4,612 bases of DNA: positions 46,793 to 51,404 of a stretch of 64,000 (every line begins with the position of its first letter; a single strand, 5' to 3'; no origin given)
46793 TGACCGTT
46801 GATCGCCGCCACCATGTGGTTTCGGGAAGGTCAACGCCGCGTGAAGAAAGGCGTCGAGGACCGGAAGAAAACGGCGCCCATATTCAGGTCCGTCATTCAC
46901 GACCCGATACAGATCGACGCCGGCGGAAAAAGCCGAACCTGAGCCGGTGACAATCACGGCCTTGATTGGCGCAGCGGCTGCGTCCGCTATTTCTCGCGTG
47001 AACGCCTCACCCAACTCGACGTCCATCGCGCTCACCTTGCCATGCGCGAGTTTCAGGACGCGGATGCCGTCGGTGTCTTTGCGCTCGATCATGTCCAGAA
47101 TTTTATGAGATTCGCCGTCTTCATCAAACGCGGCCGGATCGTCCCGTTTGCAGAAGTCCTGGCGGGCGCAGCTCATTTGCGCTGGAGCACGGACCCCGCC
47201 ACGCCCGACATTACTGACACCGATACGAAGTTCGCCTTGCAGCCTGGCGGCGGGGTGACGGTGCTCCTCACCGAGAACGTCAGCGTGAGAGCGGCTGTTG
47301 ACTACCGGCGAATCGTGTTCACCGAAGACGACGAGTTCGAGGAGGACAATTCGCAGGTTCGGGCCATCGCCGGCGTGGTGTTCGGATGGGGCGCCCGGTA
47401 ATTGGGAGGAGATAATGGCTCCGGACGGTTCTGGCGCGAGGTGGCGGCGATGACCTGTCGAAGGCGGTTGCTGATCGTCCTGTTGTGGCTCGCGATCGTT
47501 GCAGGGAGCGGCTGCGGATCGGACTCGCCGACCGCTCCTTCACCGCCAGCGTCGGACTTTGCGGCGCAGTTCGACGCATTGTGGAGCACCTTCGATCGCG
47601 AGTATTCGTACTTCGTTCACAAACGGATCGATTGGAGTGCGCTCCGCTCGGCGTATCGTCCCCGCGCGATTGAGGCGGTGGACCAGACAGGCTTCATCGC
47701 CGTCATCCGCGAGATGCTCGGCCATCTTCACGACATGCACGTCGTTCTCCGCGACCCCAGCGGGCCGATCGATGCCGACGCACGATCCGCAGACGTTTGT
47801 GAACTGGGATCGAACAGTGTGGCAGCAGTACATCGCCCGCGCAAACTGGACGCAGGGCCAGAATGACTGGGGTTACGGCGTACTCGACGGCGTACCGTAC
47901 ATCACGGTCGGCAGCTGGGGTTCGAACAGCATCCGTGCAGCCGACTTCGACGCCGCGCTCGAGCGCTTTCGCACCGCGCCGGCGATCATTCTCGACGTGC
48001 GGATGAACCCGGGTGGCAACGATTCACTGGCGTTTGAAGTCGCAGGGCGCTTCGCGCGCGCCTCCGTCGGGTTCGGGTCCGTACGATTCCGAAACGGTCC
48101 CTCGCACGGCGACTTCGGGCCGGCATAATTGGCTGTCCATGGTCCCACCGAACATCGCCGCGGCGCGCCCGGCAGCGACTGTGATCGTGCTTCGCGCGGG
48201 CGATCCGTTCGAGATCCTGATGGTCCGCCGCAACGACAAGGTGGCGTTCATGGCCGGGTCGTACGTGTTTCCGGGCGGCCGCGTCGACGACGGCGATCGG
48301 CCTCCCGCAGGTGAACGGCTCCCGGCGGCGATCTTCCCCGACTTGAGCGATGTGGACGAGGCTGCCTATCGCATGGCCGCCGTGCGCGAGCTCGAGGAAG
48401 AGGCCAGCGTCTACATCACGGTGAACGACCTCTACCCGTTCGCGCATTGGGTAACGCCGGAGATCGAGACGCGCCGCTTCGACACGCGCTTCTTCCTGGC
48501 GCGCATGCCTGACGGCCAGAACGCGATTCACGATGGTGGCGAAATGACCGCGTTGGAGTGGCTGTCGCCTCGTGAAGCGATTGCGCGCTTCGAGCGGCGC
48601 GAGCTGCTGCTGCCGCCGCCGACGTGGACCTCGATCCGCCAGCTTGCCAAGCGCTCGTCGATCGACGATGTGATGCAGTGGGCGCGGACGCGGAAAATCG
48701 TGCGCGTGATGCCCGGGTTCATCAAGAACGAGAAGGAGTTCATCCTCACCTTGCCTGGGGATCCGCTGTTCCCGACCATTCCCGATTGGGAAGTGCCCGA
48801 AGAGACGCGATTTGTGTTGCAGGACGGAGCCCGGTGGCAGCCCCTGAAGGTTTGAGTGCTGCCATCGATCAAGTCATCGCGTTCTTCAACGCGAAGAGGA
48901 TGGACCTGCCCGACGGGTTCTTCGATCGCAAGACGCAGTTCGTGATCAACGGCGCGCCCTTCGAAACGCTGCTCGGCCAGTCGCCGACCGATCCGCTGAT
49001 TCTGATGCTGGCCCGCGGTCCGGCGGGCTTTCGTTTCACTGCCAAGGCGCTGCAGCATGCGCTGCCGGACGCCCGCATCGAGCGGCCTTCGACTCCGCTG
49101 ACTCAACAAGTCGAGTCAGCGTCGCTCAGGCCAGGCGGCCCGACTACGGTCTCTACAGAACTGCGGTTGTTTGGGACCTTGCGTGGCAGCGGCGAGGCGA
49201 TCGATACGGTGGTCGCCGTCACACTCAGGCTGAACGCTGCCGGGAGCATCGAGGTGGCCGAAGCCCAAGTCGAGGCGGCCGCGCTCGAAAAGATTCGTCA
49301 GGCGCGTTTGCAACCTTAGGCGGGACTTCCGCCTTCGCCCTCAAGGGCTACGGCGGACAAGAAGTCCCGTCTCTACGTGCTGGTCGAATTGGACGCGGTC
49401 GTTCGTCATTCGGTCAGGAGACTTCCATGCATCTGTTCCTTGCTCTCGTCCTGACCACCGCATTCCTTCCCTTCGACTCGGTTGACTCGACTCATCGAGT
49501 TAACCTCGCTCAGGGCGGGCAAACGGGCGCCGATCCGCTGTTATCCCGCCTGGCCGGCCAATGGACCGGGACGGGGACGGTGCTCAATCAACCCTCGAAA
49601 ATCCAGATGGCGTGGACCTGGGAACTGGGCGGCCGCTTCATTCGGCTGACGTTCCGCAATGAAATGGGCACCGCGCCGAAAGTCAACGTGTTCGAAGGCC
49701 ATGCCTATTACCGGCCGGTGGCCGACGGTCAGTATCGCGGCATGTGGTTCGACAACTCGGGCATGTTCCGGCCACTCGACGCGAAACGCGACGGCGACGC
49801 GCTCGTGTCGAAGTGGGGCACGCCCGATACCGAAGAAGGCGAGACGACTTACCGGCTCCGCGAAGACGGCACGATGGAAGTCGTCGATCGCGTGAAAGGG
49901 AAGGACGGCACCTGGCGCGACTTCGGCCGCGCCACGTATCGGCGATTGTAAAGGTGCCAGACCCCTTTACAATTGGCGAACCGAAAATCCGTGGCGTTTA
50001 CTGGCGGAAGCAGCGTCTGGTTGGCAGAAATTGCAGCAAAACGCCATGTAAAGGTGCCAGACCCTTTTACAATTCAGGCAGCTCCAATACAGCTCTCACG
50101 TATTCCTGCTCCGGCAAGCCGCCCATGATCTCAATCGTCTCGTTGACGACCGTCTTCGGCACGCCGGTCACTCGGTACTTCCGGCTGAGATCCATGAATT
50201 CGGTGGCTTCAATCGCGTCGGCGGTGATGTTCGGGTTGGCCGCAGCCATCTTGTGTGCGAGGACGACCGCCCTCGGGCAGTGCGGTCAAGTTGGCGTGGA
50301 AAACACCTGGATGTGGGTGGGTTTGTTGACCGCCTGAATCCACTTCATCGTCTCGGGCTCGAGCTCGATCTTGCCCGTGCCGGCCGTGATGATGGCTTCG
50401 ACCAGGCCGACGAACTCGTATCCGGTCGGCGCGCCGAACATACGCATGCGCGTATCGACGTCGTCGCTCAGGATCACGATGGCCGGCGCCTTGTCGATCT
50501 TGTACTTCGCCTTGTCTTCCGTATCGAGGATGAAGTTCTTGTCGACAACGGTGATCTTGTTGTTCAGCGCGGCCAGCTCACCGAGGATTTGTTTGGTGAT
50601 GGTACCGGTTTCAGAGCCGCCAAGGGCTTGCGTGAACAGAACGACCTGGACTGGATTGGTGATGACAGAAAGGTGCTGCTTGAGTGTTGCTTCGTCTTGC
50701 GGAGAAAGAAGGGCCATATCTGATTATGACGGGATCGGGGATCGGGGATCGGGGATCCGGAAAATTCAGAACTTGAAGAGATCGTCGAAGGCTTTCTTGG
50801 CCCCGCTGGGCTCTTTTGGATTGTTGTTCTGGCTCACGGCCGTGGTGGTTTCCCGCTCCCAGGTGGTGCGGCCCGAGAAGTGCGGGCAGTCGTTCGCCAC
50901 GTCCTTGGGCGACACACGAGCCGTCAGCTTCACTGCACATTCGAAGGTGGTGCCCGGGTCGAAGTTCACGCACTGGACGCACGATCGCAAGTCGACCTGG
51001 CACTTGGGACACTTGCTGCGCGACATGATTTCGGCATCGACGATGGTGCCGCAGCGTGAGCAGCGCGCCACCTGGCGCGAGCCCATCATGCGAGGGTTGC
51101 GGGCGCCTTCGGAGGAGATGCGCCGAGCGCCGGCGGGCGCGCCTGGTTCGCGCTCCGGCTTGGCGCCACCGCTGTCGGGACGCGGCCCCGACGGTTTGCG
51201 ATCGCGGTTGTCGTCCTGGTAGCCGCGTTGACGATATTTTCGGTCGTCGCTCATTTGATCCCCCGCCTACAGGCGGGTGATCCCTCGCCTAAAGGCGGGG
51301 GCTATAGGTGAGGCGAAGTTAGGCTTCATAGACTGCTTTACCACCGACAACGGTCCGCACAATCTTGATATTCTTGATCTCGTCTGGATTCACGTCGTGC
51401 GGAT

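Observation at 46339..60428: A 14-kb tract in which six genes carry about 12 frame disruptions while 46 kb of upstream core genes carry none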

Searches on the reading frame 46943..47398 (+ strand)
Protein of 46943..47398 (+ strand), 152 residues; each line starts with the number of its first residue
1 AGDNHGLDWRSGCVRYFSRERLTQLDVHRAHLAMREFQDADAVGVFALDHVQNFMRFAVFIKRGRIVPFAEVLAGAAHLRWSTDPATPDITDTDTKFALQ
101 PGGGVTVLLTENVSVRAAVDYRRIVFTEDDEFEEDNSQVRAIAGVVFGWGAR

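Call 28: search_protein_families(library=pfam, proteins=[window:46943-47398:+], max_evalue=0.01)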
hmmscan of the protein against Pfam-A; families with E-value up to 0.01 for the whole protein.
seq(152 aa): 1 family
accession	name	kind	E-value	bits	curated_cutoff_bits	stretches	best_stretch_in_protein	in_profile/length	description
PF13505.12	OMP_b-brl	-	0.0074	16.9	28.7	1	73-139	106-169/175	Outer membrane protein beta-barrel domain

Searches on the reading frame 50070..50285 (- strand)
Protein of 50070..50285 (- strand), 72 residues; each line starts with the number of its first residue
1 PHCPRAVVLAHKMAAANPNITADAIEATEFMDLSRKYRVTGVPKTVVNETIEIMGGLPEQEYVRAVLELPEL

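Call 28: search_protein_families(library=pfam, proteins=[window:50070-50285:-], max_evalue=0.01)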
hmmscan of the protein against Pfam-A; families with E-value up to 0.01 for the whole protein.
window:50070-50285:- (72 aa): 1 family
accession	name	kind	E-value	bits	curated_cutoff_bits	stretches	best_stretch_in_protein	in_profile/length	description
PF13192.12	Thioredoxin_3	-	1.3e-13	51.2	24.8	1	1-67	11-75/76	Thioredoxin domain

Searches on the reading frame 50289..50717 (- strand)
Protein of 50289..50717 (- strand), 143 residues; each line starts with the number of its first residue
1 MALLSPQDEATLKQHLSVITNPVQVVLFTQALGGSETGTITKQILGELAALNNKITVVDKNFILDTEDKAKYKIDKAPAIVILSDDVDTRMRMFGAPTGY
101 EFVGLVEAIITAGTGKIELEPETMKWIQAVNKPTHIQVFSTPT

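Call 28: search_protein_families(library=pfam, proteins=[window:50289-50717:-], max_evalue=0.01)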
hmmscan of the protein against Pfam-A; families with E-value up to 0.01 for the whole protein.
window:50289-50717:- (143 aa): 2 families
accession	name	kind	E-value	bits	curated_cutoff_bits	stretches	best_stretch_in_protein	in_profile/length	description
PF19676.4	DUF6178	-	0.00074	18.5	25.5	1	7-67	244-304/561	Family of unknown function (DUF6178)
PF23357.1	DUF7088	-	0.0021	18.7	27.8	0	13-78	12-84/105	Domain of unknown function (DUF7088)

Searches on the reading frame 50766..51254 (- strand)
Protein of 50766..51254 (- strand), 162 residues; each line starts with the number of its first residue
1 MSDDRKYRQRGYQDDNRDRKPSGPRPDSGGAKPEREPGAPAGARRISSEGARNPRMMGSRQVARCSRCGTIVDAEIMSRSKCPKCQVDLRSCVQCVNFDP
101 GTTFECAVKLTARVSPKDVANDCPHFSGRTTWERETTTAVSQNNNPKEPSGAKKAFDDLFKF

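Call 6: find_encoding_contigs(protein=window:50766-51254:-, flank=10000, max_places=10)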
Protein window:50766-51254:- (162 aa): 2 contigs read that carry it; 2 places shown.
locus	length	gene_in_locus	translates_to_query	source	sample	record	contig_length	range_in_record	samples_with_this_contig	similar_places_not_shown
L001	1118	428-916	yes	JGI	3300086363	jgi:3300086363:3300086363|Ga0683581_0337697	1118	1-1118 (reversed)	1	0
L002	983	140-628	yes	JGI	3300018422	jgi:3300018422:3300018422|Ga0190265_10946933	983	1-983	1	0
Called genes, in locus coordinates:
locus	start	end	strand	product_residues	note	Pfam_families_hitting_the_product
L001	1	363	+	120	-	?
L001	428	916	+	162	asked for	-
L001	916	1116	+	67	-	?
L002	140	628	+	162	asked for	-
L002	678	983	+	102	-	?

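Call 24: list_cluster_members(proteins=[window:50766-51254:-, window:46339-46815:-, window:59082-60428:+, window:62556-63770:+, window:43127-44215:+])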
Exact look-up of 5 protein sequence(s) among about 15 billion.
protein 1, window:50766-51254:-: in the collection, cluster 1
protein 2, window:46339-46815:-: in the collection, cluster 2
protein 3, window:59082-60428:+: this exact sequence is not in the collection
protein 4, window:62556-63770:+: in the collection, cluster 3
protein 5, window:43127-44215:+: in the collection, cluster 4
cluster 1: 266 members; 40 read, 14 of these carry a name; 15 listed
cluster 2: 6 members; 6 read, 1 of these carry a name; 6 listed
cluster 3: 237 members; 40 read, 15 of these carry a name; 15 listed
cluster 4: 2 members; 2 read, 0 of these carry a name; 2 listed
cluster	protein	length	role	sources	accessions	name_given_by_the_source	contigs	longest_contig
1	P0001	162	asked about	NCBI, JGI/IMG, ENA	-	hypothetical protein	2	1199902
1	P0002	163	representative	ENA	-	-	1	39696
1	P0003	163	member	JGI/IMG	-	hypothetical protein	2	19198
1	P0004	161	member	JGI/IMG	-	hypothetical protein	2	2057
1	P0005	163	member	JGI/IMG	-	hypothetical protein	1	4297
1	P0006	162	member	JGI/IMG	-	hypothetical protein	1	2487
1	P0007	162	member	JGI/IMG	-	hypothetical protein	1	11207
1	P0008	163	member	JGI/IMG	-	hypothetical protein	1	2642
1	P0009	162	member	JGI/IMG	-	hypothetical protein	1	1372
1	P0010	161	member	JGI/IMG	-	predicted RNA-binding Zn-ribbon protein involved in translation (DUF1610 family)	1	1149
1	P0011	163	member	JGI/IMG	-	hypothetical protein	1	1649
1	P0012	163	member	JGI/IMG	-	hypothetical protein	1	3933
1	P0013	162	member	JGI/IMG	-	hypothetical protein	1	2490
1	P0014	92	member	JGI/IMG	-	hypothetical protein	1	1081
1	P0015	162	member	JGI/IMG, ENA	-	hypothetical protein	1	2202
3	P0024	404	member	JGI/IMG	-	hypothetical protein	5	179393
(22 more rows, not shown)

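Call 28: search_protein_families(library=pfam, proteins=[window:50769-51254:-], max_evalue=0.01)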
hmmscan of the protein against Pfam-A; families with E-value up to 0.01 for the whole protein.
window:50769-51254:- (162 aa): 1 family
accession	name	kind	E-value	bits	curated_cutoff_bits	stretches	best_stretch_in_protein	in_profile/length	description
PF23470.1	Zn_ribbon_PF0610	-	0.00012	22.2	26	1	63-86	2-25/39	PF0610 rubredoxin-like zinc beta-ribbon domain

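Call 38: find_encoding_contigs(protein=P0024, flank=10000, max_places=6)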
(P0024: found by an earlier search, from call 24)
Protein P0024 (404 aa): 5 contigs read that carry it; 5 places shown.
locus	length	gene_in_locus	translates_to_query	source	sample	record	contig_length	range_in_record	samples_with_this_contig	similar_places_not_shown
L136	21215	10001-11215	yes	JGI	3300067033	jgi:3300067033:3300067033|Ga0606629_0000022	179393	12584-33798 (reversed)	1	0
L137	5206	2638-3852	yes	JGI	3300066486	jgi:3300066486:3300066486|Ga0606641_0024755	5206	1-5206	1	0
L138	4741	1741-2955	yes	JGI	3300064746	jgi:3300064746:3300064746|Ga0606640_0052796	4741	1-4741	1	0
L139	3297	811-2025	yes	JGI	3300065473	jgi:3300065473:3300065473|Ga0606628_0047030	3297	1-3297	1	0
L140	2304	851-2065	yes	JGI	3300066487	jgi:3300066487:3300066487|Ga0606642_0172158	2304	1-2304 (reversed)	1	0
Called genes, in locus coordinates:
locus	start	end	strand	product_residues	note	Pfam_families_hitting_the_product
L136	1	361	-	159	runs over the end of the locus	-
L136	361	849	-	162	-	-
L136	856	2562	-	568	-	PF07969:Amidohydro_3, PF01979:Amidohydro_1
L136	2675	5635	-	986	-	PF13620:CarboxypepD_reg, PF13715:CarbopepD_reg_2 (weak), PF25183:OMP_b-brl_4, PF00593:TonB_dep_Rec_b-barrel, PF25183:OMP_b-brl_4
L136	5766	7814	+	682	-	PF26550:Tricorn_2nd (weak), PF26549:Tricorn_N, PF07676:PD40, PF26550:Tricorn_2nd (weak), PF26549:Tricorn_N, PF05448:AXE1 (weak), PF20434:BD-FAE, PF00326:Peptidase_S9, +4 more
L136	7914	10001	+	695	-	PF03916:NrfD, PF11821:ActD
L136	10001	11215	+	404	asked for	-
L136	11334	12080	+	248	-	PF13620:CarboxypepD_reg (weak), PF14686:fn3_3 (weak)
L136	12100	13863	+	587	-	PF00115:COX1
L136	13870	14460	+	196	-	PF00510:COX3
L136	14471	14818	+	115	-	PF03626:COX4_pro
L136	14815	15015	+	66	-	-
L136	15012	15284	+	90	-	-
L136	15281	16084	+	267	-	PF00116:COX2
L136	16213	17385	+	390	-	PF00144:Beta-lactamase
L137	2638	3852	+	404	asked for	-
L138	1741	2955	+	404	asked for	-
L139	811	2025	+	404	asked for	-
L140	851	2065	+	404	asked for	-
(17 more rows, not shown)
